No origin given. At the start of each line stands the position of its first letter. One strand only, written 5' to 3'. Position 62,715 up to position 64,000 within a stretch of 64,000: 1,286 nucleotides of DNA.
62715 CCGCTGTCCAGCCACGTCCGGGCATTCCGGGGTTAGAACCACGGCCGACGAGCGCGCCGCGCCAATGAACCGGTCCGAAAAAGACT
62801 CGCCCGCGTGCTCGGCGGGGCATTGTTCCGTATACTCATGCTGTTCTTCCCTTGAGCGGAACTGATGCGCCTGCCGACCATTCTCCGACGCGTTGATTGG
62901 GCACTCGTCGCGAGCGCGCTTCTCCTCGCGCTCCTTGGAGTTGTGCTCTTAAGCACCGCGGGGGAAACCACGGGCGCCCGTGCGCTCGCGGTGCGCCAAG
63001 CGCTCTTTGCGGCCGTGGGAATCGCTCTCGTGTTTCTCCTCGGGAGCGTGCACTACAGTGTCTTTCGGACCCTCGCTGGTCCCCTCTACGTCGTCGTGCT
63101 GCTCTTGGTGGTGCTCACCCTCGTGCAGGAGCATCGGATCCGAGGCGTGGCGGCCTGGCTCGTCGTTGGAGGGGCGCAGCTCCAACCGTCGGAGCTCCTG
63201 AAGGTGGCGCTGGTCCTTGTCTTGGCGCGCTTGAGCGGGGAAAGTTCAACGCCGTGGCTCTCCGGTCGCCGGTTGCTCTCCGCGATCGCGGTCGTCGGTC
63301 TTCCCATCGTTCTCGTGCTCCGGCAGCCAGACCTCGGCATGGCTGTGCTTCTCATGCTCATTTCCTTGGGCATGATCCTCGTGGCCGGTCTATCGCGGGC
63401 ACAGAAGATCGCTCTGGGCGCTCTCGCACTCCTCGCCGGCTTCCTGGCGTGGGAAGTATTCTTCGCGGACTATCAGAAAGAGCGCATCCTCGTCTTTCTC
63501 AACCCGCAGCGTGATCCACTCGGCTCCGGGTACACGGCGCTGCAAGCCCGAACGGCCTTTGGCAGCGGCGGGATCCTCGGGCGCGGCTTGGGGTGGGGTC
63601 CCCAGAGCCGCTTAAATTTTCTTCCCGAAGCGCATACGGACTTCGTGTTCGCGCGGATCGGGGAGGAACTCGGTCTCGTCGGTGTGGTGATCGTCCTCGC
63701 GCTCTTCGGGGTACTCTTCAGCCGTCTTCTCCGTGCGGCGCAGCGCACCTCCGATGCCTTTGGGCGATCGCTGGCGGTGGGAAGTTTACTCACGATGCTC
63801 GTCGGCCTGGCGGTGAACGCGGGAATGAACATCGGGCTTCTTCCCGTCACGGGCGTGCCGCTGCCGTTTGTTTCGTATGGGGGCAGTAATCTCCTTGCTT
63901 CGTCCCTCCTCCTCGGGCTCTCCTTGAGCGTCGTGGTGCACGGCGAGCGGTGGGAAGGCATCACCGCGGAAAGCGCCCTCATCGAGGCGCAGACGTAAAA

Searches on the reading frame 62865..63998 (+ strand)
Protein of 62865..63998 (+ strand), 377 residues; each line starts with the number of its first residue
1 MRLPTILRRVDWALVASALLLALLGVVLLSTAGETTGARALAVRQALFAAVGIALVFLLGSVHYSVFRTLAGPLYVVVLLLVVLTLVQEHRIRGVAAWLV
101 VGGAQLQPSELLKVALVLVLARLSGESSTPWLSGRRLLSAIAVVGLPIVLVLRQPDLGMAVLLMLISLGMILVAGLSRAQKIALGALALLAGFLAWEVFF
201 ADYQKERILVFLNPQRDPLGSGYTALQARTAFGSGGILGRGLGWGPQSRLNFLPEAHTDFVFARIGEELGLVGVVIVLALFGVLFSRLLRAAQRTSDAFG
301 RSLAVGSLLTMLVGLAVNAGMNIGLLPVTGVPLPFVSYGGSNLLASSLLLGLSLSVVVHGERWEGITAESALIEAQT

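Call 102: find_encoding_contigs(protein=window:62865-63998:+, flank=10000, max_places=4)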
Protein window:62865-63998:+ (377 aa): 3 contigs read that carry it; 2 places shown.
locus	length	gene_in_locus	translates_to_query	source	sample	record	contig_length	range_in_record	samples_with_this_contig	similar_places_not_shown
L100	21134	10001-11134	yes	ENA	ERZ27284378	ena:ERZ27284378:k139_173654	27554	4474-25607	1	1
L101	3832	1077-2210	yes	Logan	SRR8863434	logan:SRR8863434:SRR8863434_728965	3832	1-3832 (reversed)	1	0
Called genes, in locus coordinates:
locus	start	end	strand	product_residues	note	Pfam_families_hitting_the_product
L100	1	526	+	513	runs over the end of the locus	PF02934:GatB_N, PF02637:GatB_Yqey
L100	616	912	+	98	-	-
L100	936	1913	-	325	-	PF01715:IPPT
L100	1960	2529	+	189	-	-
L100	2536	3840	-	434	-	PF00587:tRNA-synt_2b, PF03129:HGTP_anticodon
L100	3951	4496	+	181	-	PF07823:CPDase (faint)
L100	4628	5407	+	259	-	PF00459:Inositol_P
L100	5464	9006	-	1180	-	PF02811:PHP, PF07733:DNA_pol3_alpha, PF17657:DNA_pol3_finger, PF14579:HHH_6, PF01336:tRNA_anti-codon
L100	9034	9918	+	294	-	-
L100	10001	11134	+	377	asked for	PF01098:FTSW_RODA_SPOVE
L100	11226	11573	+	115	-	-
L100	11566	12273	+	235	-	PF01386:Ribosomal_L25p, PF14693:Ribosomal_TL5_C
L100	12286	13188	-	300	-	PF17827:PrmC_N, PF06325:PrmA, PF05175:MTS, PF08242:Methyltransf_12 (weak), PF13649:Methyltransf_25, PF13847:Methyltransf_31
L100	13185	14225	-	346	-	PF03462:PCRF, PF00472:RF-1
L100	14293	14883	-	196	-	PF01966:HD (weak)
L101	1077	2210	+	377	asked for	PF01098:FTSW_RODA_SPOVE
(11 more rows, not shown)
